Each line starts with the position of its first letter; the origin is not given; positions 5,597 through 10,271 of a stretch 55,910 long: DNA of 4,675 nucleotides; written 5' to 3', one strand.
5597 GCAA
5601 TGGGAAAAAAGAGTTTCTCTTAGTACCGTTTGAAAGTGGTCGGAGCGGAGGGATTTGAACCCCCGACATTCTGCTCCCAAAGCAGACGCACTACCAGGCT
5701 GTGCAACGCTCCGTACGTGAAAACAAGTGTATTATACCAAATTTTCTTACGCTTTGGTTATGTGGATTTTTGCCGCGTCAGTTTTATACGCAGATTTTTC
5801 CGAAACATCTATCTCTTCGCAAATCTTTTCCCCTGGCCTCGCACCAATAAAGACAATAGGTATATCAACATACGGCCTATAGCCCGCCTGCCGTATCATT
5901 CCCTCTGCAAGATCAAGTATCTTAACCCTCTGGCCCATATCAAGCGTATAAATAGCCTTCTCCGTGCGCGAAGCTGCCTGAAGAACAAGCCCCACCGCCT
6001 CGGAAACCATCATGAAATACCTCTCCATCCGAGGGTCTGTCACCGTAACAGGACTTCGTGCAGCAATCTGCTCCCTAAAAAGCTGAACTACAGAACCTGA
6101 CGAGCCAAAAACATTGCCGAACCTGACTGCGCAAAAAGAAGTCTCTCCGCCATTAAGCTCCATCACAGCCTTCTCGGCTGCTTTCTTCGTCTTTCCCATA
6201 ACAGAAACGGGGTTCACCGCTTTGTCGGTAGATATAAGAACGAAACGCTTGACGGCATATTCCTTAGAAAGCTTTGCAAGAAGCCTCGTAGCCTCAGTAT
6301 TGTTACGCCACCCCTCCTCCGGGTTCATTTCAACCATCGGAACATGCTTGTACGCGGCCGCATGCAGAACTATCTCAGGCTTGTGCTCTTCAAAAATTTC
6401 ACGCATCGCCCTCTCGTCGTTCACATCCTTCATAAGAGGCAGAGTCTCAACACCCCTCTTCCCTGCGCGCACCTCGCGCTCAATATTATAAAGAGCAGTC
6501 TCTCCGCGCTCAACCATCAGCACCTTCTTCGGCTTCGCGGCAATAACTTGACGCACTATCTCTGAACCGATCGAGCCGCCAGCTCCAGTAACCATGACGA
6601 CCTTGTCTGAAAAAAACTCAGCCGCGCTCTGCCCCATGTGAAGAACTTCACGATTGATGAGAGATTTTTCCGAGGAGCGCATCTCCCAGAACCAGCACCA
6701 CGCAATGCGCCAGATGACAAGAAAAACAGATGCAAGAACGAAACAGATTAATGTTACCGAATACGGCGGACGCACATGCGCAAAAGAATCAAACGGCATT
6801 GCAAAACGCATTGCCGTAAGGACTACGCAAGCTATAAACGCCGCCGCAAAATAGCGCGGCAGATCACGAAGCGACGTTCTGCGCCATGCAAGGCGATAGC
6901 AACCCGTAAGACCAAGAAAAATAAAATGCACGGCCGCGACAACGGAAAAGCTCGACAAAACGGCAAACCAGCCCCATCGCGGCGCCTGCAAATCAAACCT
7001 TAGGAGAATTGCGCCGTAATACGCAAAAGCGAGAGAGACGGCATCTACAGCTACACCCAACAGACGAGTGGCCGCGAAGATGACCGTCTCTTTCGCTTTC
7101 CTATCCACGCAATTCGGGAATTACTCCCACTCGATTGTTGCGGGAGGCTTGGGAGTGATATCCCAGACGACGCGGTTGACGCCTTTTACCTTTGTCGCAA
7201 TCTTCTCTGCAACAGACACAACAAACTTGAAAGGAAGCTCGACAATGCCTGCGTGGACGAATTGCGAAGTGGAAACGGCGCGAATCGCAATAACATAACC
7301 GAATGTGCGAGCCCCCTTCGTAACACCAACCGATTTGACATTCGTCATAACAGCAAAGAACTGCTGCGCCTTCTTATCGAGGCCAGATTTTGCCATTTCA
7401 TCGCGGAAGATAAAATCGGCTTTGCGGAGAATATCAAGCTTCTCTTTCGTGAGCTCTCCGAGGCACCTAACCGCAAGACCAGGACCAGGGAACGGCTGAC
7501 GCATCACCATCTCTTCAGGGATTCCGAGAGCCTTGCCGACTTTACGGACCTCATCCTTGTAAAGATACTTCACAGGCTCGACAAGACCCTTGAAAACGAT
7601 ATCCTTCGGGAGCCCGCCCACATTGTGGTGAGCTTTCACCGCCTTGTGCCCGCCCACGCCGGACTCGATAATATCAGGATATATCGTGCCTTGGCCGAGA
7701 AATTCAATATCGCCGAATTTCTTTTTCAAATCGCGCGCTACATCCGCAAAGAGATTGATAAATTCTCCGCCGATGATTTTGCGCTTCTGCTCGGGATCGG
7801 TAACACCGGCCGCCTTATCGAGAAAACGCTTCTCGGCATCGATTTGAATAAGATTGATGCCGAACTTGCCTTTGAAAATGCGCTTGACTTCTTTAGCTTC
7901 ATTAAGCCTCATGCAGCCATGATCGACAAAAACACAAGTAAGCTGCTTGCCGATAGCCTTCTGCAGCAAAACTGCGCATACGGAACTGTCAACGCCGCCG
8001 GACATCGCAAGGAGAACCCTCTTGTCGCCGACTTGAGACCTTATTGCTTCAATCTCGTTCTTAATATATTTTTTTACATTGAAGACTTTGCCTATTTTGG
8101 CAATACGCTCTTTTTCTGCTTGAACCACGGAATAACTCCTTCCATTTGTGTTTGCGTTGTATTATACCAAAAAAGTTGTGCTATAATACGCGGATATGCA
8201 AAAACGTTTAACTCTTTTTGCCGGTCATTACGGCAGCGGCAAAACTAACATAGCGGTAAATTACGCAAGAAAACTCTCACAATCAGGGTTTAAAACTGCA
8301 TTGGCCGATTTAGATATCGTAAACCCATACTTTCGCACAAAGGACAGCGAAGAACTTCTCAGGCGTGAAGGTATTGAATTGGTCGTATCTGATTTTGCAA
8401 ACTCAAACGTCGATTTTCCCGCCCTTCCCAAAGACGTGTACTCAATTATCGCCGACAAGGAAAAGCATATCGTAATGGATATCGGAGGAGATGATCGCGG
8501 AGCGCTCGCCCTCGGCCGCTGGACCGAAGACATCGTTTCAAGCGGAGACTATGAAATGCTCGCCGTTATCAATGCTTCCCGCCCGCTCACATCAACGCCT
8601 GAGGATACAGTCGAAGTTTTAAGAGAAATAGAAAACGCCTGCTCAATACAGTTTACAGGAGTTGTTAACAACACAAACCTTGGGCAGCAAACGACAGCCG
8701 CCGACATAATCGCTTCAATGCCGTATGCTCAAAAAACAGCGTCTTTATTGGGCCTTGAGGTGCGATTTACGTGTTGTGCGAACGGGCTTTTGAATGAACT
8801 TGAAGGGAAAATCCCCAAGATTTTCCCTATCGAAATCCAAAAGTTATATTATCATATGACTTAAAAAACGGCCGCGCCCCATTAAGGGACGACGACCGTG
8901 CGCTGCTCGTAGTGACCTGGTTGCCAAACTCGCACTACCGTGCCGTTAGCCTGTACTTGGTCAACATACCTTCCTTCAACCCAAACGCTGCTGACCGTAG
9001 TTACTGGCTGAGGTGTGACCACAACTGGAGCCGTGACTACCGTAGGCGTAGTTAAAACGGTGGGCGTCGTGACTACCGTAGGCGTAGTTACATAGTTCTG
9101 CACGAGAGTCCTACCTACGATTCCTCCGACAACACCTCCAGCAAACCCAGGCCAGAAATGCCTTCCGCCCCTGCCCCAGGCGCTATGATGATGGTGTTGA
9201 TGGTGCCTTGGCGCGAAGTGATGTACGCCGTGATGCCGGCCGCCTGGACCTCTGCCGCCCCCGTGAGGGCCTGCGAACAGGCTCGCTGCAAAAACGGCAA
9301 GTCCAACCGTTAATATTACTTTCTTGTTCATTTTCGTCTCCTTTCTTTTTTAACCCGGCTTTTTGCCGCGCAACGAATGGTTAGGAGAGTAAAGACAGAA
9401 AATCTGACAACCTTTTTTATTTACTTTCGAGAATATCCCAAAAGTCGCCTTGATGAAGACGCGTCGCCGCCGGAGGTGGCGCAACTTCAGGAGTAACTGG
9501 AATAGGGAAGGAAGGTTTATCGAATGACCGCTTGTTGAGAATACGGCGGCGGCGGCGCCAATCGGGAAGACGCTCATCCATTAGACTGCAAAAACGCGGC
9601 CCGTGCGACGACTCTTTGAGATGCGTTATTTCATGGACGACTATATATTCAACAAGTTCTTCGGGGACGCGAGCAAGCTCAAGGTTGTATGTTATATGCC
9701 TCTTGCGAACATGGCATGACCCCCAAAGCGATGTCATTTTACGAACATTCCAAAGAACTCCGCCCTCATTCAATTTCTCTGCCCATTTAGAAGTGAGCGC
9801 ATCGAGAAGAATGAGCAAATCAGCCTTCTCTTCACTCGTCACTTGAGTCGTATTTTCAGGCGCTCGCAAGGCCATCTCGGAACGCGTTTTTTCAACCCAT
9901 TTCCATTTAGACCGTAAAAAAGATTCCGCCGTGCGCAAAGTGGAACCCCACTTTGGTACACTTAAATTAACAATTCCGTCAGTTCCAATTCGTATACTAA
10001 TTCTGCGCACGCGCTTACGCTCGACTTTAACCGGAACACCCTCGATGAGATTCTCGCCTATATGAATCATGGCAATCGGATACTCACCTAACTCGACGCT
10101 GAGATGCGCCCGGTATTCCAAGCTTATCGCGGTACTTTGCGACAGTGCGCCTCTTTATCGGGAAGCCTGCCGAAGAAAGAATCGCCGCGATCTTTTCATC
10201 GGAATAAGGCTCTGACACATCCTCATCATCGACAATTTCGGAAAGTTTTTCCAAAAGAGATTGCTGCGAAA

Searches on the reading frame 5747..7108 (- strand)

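Call 46: search_protein_families(library=pfam, proteins=[window:5747-7108:-], max_evalue=0.0001)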
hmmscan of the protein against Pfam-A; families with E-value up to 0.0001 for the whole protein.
window:5747-7108:- (453 aa): 7 families
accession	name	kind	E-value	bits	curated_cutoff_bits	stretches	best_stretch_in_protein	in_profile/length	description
PF02719.21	Polysacc_synt_2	-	8.4e-99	330.9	20.2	1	171-451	1-291/293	Polysaccharide biosynthesis protein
PF01370.27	Epimerase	-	4.6e-21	75.8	20.9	1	171-382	1-228/240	NAD dependent epimerase/dehydratase family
PF04321.23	RmlD_sub_bind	-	2.8e-19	69.7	27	1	171-410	3-233/287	RmlD substrate binding domain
PF16363.11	GDP_Man_Dehyd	-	4e-12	46.7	27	1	172-296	1-131/332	GDP-mannose 4,6 dehydratase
PF01073.25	3Beta_HSD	-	3.3e-11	43.2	22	1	172-300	1-122/280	3-beta hydroxysteroid dehydrogenase/isomerase family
PF00106.31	adh_short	-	2.1e-06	27.8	26.6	1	169-243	1-72/195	short chain dehydrogenase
PF07993.18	NAD_binding_4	-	3.4e-05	23.6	20.1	0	245-300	90-142/258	Male sterility protein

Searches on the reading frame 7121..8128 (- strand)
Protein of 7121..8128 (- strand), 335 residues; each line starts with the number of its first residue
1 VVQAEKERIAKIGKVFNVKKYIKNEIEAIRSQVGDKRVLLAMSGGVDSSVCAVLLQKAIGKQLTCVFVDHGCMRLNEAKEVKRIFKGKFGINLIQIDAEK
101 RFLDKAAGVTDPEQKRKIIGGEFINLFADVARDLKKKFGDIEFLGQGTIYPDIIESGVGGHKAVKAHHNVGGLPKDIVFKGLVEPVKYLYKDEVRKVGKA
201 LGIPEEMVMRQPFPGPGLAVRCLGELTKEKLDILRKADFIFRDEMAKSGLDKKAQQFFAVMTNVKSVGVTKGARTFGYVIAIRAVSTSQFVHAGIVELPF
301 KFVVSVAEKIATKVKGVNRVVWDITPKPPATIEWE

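Call 46: search_protein_families(library=pfam, proteins=[window:7121-8128:-], max_evalue=0.0001)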
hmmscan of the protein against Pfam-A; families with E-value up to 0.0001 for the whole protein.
window:7121-8128:- (335 aa): 4 families
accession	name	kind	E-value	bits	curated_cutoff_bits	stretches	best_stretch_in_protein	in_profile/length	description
PF00958.27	GMP_synt_C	-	3.3e-32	110.8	27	1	243-334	1-92/92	GMP synthase C terminal domain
PF02540.23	NAD_synthase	-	9.2e-11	41.8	21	1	22-99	5-82/242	NAD synthase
PF03054.22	tRNA_Me_trans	-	1.5e-06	28.4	20.6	1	36-103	1-77/202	tRNA methyl transferase HUP domain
PF00764.25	Arginosuc_synth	-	5.4e-05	23.7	27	1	37-104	1-67/162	Arginosuccinate synthase N-terminal HUP domain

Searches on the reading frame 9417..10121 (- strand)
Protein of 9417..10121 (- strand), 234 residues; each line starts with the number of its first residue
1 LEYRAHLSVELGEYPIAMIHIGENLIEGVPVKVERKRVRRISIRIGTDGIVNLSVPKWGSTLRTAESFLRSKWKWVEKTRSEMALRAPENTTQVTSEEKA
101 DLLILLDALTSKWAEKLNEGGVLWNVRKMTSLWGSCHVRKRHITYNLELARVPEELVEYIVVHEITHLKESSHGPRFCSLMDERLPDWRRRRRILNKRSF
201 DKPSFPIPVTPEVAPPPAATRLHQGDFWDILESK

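Call 47: search_protein_families(library=pfam, proteins=[window:9417-10121:-], max_evalue=0.0001)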
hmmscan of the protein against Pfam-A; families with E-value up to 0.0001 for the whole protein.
window:9417-10121:- (234 aa): 2 families
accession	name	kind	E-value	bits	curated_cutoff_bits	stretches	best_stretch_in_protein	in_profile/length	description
PF01863.23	YgjP-like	-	7.4e-35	121.3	26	1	104-197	114-206/207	YgjP-like, metallopeptidase domain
PF10263.15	SprT-like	-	6.7e-06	26.4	25.6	1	119-182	20-93/108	SprT-like family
